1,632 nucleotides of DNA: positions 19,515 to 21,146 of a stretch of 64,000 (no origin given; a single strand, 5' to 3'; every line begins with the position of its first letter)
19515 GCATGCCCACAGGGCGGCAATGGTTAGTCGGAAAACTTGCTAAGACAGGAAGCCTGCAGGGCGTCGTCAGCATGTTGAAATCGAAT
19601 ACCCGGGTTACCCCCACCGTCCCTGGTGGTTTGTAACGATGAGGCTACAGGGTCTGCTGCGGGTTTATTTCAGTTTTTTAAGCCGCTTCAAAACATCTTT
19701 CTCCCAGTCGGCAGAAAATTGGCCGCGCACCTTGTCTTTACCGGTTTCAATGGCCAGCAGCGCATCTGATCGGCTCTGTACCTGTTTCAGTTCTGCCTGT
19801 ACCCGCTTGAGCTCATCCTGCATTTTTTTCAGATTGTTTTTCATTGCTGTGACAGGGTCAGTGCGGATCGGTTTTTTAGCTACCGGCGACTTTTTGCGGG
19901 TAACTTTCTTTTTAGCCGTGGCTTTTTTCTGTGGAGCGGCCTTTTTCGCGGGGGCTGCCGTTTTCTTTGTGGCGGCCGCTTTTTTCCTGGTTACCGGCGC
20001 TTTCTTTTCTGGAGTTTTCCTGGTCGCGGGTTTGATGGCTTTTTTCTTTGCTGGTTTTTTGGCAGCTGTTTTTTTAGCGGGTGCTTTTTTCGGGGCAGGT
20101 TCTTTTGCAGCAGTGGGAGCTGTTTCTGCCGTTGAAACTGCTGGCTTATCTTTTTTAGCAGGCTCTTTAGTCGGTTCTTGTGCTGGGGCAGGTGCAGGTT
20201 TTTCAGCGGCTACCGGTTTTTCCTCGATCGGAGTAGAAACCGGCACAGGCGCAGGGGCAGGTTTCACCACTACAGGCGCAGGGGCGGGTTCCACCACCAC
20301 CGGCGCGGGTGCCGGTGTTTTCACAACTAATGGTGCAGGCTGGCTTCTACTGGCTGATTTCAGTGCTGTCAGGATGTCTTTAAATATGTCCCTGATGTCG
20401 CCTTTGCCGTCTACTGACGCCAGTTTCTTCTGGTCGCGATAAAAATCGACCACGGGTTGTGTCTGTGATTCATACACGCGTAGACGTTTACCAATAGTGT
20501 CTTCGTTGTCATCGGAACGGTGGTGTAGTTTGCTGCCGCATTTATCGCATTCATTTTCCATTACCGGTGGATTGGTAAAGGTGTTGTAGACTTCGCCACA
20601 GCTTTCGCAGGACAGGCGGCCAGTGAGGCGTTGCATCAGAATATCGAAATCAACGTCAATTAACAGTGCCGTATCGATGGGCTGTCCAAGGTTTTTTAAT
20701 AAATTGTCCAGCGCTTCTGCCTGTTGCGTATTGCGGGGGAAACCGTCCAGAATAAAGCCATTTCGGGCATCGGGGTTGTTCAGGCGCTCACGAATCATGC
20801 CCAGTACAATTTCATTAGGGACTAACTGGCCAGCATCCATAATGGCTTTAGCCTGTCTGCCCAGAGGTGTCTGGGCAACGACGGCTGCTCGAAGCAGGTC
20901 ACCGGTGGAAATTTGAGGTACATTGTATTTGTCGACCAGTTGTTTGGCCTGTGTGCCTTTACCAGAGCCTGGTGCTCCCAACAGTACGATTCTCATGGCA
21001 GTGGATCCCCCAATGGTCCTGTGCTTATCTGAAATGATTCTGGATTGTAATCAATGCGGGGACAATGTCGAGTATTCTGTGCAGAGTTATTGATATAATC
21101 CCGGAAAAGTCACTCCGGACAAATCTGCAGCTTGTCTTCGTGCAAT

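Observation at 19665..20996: Adenylate kinase fused in frame to a histone-H1-like, Pro/Ala-rich, coiled-coil C-terminal tail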

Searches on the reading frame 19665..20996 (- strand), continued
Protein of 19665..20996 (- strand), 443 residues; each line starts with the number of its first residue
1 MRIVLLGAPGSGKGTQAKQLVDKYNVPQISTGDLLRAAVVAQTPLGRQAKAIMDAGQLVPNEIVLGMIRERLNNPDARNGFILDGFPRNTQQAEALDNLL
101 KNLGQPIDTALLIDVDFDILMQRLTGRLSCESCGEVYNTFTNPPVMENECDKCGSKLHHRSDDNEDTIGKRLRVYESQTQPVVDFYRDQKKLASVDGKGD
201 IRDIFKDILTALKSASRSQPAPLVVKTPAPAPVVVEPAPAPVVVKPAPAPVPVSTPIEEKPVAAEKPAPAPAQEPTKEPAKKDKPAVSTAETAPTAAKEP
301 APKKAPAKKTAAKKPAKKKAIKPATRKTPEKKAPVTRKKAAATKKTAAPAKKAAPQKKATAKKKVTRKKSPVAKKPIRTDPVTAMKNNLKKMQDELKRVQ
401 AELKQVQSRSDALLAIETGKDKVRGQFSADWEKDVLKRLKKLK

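Call 66: search_protein_families(library=ncbifam, proteins=[P0076, P0001], max_evalue=1e-50)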
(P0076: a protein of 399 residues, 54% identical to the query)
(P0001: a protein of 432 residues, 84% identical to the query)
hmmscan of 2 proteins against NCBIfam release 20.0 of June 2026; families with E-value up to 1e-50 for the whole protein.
P0076 (399 aa): 13 families
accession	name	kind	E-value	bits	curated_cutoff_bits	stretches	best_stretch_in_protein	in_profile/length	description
NF001380.0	PRK00279.1-2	equivalog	2.2e-86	288.7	251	1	1-213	1-213/216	adenylate kinase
TIGR01351.1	adk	subfamily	6.6e-75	251.4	168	1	2-212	1-211/212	adenylate kinase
NF001381.0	PRK00279.1-3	equivalog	9.7e-70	234.1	187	1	1-212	1-185/188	adenylate kinase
NF001379.0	PRK00279.1-1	equivalog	1.8e-65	220.3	268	1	1-212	1-215/216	adenylate kinase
NF002700.0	PRK02496.1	equivalog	3.4e-59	199.6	262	0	2-137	3-138/184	adenylate kinase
NF010381.0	PRK13808.1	equivalog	2e-57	195.1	426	0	1-128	1-128/335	adenylate kinase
NF001385.0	PRK00279.2-3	equivalog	1e-56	191.9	315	1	3-212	7-211/213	adenylate kinase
NF011101.0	PRK14528.1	equivalog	1.1e-56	191.6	195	0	2-132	3-133/187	adenylate kinase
NF011099.0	PRK14526.1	equivalog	2.1e-55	187.7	223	1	1-210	1-205/211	adenylate kinase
NF001382.0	PRK00279.1-4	equivalog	2.6e-55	187.3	334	1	1-213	1-209/212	adenylate kinase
NF001386.0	PRK00279.2-4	equivalog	4.5e-54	183.4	256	1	3-211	5-214/220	adenylate kinase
NF011103.0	PRK14530.1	equivalog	9.3e-54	182.3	294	1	2-212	5-211/215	adenylate kinase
NF011100.0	PRK14527.1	equivalog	5.3e-53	179.5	154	1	3-212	9-190/191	adenylate kinase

P0001 (432 aa): 15 families
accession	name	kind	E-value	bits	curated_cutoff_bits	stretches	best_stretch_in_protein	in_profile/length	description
NF001380.0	PRK00279.1-2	equivalog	1.5e-89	299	251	1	1-214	1-214/216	adenylate kinase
TIGR01351.1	adk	subfamily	4.2e-78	261.8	168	1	2-212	1-211/212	adenylate kinase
NF001381.0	PRK00279.1-3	equivalog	5.7e-72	241.4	187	1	1-214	1-187/188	adenylate kinase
NF001379.0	PRK00279.1-1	equivalog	3.3e-69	232.6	268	1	1-212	1-215/216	adenylate kinase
NF010381.0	PRK13808.1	equivalog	1.3e-61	208.8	426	1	1-371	1-311/335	adenylate kinase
NF011101.0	PRK14528.1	equivalog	2.9e-60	203.2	195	0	2-132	3-133/187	adenylate kinase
NF002700.0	PRK02496.1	equivalog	4.9e-59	199.1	262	0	2-127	3-128/184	adenylate kinase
NF011100.0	PRK14527.1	equivalog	3.1e-57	193.3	154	1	3-212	9-190/191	adenylate kinase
NF001382.0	PRK00279.1-4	equivalog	3.3e-57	193.5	334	1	1-213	1-209/212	adenylate kinase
NF011099.0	PRK14526.1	equivalog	7.3e-56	189.2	223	1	1-212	1-207/211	adenylate kinase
NF001385.0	PRK00279.2-3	equivalog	7.7e-56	189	315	1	3-213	7-212/213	adenylate kinase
NF011103.0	PRK14530.1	equivalog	9.8e-56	188.7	294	1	2-213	5-212/215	adenylate kinase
NF001386.0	PRK00279.2-4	equivalog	7.6e-54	182.7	256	1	3-210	5-213/220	adenylate kinase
NF011104.0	PRK14531.1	equivalog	8.1e-53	178.8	160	0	2-129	4-130/183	adenylate kinase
NF011105.0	PRK14532.1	equivalog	4.4e-52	176.3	162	0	1-129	1-129/189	adenylate kinase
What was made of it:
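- Closest known: NCBIfam NF010381. Same: The tail of homolog P0001 aligns along profile positions up to 311 of 335 (call 66), which suggests a tail of similar composition.
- Closest known: NCBIfam NF010381. Different: All relatives tested also fall below the cutoff (call 66).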

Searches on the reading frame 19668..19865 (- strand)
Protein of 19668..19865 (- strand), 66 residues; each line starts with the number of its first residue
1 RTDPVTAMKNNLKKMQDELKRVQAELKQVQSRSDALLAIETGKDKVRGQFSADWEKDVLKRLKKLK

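Call 23: search_solved_structures(query=A2, max_evalue=10, show_alignments=2)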
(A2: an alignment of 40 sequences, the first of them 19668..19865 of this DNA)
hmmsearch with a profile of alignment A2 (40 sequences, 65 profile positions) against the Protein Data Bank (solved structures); distinct sequences matched with E-value up to 10: 45.
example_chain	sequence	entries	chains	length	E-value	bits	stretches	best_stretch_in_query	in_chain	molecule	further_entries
4hl7_A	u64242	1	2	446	0.0055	19.7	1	11-63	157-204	Nicotinate phosphoribosyltransferase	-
6xy0_A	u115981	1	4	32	0.032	17.2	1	8-29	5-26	3-EK-4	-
1m9i_A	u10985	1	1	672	0.034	17.1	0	40-63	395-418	Annexin VI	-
1avc_A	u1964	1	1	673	0.048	16.7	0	40-62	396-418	ANNEXIN VI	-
4h8o_A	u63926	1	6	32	0.12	15.4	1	10-35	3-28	CC-Hex-N24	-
7ng8_A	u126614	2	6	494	0.13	15.2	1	19-48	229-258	Outer membrane channel protein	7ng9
1wpa_A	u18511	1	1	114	0.26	14.3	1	10-30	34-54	Occludin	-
5v5s_A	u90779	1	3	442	0.27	14.3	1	20-48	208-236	Outer membrane protein TolC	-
2xmn_A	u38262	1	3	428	0.31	14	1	20-48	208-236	Outer membrane protein TolC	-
6q5o_A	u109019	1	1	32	0.32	14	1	5-26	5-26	CC-Hex*-LL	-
6q5n_A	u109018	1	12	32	0.33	14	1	5-26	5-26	CC-Hex*-L24Nle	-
4kvv_A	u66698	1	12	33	0.34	13.9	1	10-34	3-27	6-HELIX COILED COIL CC-HEX-L24C PEPTIDE with an alkylated Cys mutation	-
3r3k_A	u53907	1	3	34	0.34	13.9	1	5-26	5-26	CChex-Phi22 helix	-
1ek9_A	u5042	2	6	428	0.37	13.8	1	20-48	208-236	OUTER MEMBRANE PROTEIN TOLC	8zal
2wmz_A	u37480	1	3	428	0.37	13.8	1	20-48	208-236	OUTER MEMBRANE PROTEIN TOLC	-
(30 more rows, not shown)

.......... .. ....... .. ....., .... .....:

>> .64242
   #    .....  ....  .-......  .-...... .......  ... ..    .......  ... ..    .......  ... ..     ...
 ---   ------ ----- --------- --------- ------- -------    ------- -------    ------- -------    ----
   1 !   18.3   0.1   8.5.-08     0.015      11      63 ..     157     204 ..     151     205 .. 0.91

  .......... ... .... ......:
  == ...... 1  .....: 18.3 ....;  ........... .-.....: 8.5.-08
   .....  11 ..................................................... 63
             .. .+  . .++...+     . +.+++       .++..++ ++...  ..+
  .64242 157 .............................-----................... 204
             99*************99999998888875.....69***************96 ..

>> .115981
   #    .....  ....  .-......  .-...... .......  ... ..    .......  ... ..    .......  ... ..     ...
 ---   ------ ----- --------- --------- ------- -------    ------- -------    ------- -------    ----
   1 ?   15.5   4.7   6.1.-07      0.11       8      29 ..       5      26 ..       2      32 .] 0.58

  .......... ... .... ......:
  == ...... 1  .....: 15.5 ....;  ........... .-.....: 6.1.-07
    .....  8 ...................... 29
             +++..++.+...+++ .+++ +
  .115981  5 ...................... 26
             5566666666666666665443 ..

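Call 31: search_protein_representatives(alignment_id=A2)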
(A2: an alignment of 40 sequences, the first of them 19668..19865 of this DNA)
Query: 40 sequences, 65 profile positions. Proteins with E-value up to 0.001 (for the whole library): 12; up to 1e-10: 7; up to 1e-30: 0. The best 12 are listed.
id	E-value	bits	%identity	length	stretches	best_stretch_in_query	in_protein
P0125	1.9e-22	94.8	-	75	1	3-64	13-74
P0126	2.7e-22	94.4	-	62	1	4-65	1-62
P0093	5.3e-22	93.4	-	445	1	2-64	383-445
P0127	9.2e-21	89.5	-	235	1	2-65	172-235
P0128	3.4e-19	84.4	-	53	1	14-65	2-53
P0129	1.3e-17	79.4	-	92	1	2-65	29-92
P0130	7.2e-14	67.4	-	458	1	4-65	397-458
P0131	1.9e-10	56.4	-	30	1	36-65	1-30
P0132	1.3e-07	47.4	-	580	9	4-33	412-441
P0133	4.7e-05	39.2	-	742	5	5-30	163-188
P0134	5.4e-04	35.8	-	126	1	4-63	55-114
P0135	9.7e-04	34.9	-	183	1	5-62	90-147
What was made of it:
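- The module occurs almost only on Adk (call 31). Among 1.84e9 representatives the helix module is found almost only on Adk (call 31), as expected if its partner is Adk.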

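Call 34: search_protein_families(library=pfam, proteins=[P0134, P0135, P0129, window:19668-19865:-], max_evalue=10)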
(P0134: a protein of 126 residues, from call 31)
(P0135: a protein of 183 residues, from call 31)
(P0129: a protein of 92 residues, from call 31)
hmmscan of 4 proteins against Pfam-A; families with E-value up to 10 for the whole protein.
P0134 (126 aa): 6 families
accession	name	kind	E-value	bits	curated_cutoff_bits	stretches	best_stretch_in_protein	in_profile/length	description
PF25026.1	Asd-4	-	0.047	14.2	29.1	1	50-95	33-78/80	Asd-4-like domain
PF20258.4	tRNA_Me_trans_C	-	0.066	14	20.6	1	38-76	17-52/77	Aminomethyltransferase beta-barrel domain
PF08614.16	ATG16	-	0.066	13.8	33.7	1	26-107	38-121/200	Autophagy protein 16 (ATG16)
PF17675.6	APG6_N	-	0.15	13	45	1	38-99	45-106/132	Apg6 coiled-coil region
PF20400.3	BAR_4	-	0.56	10.4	27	1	28-97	14-83/192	BAR-like domain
PF10723.15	RepB-RCR_reg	-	5.2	7.5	21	1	9-46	9-45/81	Replication regulatory protein RepB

P0135 (183 aa): 3 families
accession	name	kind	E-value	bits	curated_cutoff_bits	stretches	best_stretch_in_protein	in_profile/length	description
PF06295.17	ZapG-like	-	0.0068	16.9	33.5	1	88-161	25-98/123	Z-ring associated protein G-like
PF02178.24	AT_hook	-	0.015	15.5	17.4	4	22-31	3-12/13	AT hook motif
PF15004.11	MYEOV2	-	0.13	13.1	27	1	92-132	1-42/57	Myeloma-overexpressed-like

P0129 (92 aa): 11 families
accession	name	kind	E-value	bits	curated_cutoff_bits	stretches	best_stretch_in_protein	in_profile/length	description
PF23482.1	YLR146W-A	-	0.0075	16.7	27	1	26-58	7-36/62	YLR146W-A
PF02507.20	PSI_PsaF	-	0.0099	16.2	27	1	16-82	12-78/172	Photosystem I reaction centre subunit III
PF25610.1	HR1_TOCA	-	0.017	15.9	27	1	30-65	7-42/90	TOCA family HR1 domain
PF14942.11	Muted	-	0.017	15.7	26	1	23-90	45-116/146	Organelle biogenesis, Muted-like protein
PF07798.16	CCDC90-like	-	0.039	14.2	33.5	1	33-91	76-135/175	Coiled-coil domain-containing protein 90-like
PF24393.1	Pepco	-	0.093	13.7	27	1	17-66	28-75/112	Pepco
PF20960.2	Bag6_BAGS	-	0.1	13.2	22.9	1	63-88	27-52/53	Bag6, BAG-similar domain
PF14417.12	MEDS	-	0.19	12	29.8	1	27-89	73-133/161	MEDS: MEthanogen/methylotroph, DcmR Sensory domain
PF20570.3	DUF6779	-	0.21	12.7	28.1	1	14-66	49-101/108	Domain of unknown function (DUF6779)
PF07382.16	HC2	-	0.34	11.4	40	1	2-61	87-146/194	Histone H1-like nucleoprotein HC2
PF10585.14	UBA_E1_SCCH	-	0.93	9.8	21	1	12-71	165-223/254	Ubiquitin-activating enzyme, SCCH domain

window:19668-19865:- (66 aa): 8 families
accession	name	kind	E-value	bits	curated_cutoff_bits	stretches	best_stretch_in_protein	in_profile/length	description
PF20379.3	DUF6674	-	0.0017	18.5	28.5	1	5-33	31-59/251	Family of unknown function (DUF6674)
PF06696.16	Strep_SA_rep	-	0.021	15.3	26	1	12-25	7-20/25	Streptococcal surface antigen repeat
PF21173.2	DksA-like_N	-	0.029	14.9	27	1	8-51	5-48/65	DnaK suppressor protein-like, N-terminal domain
PF06657.18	Cep57_MT_bd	-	0.039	14.8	31.3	1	3-36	8-41/77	Centrosome microtubule-binding domain of Cep57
PF11254.13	DUF3053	-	0.062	13.3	23.9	1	7-63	93-149/219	Protein of unknown function (DUF3053)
PF14779.12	BBS1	-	0.097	12.6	27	1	8-61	123-174/254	Ciliary BBSome complex subunit 1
PF00482.28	T2SSF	-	0.1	13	25.2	1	11-44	27-58/125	Type II secretion system (T2SS), protein F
PF19697.4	Atg11_middle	-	0.11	13.1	26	1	11-40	43-71/79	Atg11 middle domain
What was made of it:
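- On AT-hook DNA-binding motif (PF02178): The stand-alone relative P0135 has four GRPPK repeats, but below cutoff: 15.5 against 17.4 bits (call 34).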

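Call 35: search_protein_families(library=ncbifam, proteins=[P0134, P0135, window:19668-19865:-], max_evalue=10)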
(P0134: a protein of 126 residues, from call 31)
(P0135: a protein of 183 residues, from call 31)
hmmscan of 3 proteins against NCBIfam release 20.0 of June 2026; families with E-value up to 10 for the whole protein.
P0134 (126 aa): 8 families
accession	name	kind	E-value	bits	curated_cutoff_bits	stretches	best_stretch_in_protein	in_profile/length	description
NF038218.1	IcmG_DotF_IVB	equivalog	0.017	14.8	200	1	9-118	90-196/266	type IVB secretion system protein IcmG/DotF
NF045487.1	ASRP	equivalog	0.017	13.7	300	1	28-114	330-415/593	archaea-specific SMC-related protein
NF010747.0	PRK14149.1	equivalog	0.053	13.1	176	1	26-82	17-72/191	nucleotide exchange factor GrpE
TIGR04346.1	DotA_TraY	subfamily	0.079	11.5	100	1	9-110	164-267/656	DotA/TraY family protein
TIGR01843.1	type_I_hlyD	subfamily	0.18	10.7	208.65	1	23-114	158-249/422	HlyD family type I secretion periplasmic adaptor subunit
TIGR03998.1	thiol_BshC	equivalog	0.64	8.8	265.8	1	27-113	394-481/529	bacillithiol biosynthesis cysteine-adding enzyme BshC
NF038291.1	rep_pAB02_ORF2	subfamily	2.6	8.4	85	1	42-105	49-114/172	plasmid replication DNA-binding protein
NF033741.1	NlpC_p60_RipA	exception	9.8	5.1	625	0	25-111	158-248/457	NlpC/P60 family peptidoglycan endopeptidase RipA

P0135 (183 aa): 2 families
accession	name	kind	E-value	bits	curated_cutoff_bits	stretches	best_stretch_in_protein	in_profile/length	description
NF033885.1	conj_TraP_IncI1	equivalog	0.00046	20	135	1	60-172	56-167/217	conjugal transfer protein TraP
NF035934.1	ESAT6_2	subfamily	0.056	13.7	100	1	78-106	10-38/96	pore-forming ESAT-6 family protein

window:19668-19865:- (66 aa): 5 families
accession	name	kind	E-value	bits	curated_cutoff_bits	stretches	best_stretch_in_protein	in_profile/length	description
NF010725.0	PRK14127.1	equivalog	0.0062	16.9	91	1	7-65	43-98/111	cell division regulator GpsB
TIGR04211.1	SH3_and_anchor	equivalog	0.017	14.7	65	1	7-49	98-140/198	TIGR04211 family SH3 domain-containing protein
TIGR04262.1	orph_peri_GRRM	subfamily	0.04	13.2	190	1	5-57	30-80/257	extracellular substrate binding-like orphan protein GrrP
NF005747.0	PRK07571.1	equivalog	0.13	11.9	224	1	8-54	11-57/173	bidirectional hydrogenase complex protein HoxE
NF053525.1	thylo_ssr2422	subfamily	0.17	12.4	38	1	7-35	20-48/77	ssr2422 family thylakoid membrane protein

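Call 45: find_encoding_contigs(protein=P0135, flank=6000, max_places=3)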
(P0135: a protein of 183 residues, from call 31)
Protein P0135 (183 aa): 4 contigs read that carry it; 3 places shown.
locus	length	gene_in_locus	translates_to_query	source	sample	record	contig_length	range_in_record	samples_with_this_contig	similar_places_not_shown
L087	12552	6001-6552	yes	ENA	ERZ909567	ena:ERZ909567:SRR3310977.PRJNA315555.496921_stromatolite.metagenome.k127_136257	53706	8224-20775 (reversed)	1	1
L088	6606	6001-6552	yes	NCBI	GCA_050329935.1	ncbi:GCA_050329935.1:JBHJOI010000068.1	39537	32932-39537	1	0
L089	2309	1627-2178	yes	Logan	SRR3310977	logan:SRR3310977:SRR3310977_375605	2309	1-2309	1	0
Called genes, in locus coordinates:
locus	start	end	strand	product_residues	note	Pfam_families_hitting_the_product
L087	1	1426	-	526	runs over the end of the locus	PF02789:Peptidase_M17_N, PF00883:Peptidase_M17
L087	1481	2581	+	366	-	PF03739:LptF_LptG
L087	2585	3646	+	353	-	PF03739:LptF_LptG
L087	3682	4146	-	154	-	PF06271:RDD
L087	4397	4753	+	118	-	PF09941:DUF2173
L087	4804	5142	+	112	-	PF09941:DUF2173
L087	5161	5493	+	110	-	PF09941:DUF2173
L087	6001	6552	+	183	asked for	-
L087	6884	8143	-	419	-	PF03453:MoeA_N, PF00994:MoCF_biosynth, PF03454:MoeA_C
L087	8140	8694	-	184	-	PF03205:MobB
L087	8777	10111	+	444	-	PF25145:NfeD1b_N, PF24961:NfeD_membrane, PF01957:NfeD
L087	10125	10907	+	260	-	PF01145:Band_7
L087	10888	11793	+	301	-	PF02899:Phage_int_SAM_1, PF00589:Phage_integrase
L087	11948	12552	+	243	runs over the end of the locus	PF10411:DsbC_N, PF13098:Thioredoxin_2, PF01323:DSBA (faint)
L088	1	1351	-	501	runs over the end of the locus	PF02789:Peptidase_M17_N, PF00883:Peptidase_M17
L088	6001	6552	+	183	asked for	-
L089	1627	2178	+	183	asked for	-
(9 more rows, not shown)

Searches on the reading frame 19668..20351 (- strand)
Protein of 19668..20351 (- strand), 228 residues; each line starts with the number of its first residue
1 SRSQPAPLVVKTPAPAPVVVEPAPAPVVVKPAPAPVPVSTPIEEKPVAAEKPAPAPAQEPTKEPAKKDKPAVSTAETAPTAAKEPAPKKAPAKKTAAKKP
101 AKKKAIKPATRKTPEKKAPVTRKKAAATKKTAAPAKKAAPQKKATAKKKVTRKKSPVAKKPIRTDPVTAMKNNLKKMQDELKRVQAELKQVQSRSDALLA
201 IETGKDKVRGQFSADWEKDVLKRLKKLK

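Call 5: search_protein_families(library=ncbifam, proteins=[window:19668-20351:-], max_evalue=1)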
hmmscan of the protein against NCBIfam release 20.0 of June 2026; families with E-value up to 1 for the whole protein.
window:19668-20351:- (228 aa): 6 families
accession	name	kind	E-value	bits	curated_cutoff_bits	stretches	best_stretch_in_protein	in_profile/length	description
NF005846.3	PRK07764.1-6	equivalog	0.1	11.6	625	1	34-212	424-599/628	DNA polymerase III subunit gamma and tau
TIGR01347.1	sucB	equivalog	0.18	10.9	378.65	1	55-174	80-204/404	dihydrolipoyllysine-residue succinyltransferase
NF004560.0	PRK05901.1-1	equivalog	0.19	10.8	711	1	61-192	14-149/516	RNA polymerase sigma factor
NF047700.1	LIC10415_fam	equivalog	0.24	11.3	180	1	137-206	14-82/169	LIC10415 family protein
NF004561.0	PRK05901.1-3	equivalog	0.26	10.4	582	1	66-189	43-166/537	RNA polymerase sigma factor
NF011531.0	PRK14971.1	equivalog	0.64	8.7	685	1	59-191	370-495/614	DNA polymerase III subunit gamma/tau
